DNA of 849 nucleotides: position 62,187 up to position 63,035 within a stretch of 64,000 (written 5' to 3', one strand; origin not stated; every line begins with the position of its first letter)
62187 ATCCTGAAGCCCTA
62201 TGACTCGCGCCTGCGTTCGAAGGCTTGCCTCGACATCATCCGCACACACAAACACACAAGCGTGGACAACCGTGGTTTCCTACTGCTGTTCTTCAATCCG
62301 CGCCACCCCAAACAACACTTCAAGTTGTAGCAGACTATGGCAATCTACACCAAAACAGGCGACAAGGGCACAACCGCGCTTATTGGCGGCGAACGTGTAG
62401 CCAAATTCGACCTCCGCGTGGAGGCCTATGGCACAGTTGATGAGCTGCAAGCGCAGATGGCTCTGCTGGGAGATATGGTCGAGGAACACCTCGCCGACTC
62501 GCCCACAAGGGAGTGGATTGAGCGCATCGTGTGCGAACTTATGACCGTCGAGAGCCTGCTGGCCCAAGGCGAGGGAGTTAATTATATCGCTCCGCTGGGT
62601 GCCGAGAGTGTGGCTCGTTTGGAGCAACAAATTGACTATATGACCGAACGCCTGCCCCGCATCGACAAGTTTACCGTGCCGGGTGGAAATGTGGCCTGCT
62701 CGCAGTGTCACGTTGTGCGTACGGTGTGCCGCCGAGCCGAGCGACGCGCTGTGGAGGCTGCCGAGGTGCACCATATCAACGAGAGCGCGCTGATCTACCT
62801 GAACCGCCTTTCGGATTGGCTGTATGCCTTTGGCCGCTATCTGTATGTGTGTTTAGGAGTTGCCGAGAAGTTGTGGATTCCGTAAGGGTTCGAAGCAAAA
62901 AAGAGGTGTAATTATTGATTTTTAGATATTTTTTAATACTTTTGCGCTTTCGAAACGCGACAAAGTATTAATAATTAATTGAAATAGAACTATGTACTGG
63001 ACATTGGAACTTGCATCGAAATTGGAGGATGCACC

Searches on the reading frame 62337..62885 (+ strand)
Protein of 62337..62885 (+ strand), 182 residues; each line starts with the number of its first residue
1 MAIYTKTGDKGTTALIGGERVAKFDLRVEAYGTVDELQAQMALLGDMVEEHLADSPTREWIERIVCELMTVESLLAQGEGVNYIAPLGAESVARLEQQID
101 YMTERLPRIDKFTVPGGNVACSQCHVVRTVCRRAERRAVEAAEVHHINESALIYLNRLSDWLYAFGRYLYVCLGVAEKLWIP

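Call 20: search_protein_families(library=pfam, proteins=[window:62337-62885:+], max_evalue=0.001)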
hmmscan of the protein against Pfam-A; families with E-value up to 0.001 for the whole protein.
window:62337-62885:+ (182 aa): 1 family
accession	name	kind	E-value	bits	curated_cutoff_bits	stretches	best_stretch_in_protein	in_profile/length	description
PF01923.23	Cob_adeno_trans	-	2.1e-53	181.3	24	1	3-169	1-171/171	Cobalamin adenosyltransferase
